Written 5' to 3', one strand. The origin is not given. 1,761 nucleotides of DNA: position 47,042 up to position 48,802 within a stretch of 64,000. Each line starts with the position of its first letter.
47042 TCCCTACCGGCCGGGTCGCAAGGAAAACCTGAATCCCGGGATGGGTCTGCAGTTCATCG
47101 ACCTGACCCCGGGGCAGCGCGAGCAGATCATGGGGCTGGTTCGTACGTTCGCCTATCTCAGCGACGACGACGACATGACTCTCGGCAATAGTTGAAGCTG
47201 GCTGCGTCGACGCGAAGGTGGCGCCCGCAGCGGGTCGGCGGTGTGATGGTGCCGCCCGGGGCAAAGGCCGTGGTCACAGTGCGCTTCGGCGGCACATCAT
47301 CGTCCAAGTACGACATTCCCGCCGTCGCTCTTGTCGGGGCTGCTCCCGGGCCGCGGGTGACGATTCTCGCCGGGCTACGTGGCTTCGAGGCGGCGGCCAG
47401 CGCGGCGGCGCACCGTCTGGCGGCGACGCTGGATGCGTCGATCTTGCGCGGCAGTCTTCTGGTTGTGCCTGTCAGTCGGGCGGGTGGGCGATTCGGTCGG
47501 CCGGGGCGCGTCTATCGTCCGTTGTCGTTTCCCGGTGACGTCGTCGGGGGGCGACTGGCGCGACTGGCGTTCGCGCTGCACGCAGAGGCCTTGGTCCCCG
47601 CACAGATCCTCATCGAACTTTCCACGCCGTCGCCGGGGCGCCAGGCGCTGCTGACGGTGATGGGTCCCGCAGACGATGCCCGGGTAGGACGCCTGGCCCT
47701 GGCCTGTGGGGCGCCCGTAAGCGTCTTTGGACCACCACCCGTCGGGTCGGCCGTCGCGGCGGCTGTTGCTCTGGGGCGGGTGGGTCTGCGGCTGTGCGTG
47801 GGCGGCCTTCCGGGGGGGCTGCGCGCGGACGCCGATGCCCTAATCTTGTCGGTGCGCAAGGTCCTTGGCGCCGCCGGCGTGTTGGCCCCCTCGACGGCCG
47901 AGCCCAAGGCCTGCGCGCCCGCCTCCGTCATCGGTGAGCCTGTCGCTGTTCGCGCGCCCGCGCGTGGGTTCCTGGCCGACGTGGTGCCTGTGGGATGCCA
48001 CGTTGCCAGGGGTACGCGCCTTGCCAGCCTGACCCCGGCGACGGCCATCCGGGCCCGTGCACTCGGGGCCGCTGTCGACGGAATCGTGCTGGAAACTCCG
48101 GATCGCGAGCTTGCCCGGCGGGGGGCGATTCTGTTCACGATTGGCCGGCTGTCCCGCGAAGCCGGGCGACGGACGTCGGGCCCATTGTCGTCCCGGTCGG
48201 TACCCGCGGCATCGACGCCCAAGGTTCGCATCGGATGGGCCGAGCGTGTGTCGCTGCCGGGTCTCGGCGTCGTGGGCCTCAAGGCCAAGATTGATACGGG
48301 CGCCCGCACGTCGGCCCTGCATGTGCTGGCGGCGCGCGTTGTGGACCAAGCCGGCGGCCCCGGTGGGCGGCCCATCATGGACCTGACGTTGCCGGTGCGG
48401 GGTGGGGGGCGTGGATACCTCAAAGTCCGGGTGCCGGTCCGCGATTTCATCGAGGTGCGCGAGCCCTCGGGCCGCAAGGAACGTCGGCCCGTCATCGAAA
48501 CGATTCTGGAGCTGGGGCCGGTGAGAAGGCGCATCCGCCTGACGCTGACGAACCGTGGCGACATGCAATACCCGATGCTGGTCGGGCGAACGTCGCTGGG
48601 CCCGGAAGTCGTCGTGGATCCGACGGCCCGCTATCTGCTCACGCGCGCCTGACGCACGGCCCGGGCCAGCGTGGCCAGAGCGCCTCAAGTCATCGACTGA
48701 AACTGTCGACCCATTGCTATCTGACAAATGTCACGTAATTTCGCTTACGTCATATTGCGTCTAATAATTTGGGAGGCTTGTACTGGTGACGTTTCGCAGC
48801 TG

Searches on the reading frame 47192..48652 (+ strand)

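Call 84: search_protein_families(library=pfam, proteins=[window:47192-48652:+])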
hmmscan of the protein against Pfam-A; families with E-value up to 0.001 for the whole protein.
window:47192-48652:+ (486 aa): 1 family
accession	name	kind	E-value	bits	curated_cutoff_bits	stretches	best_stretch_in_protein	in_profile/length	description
PF05618.17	Zn_protease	-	1.8e-20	73.7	27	2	415-484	66-136/138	Putative ATP-dependent zinc protease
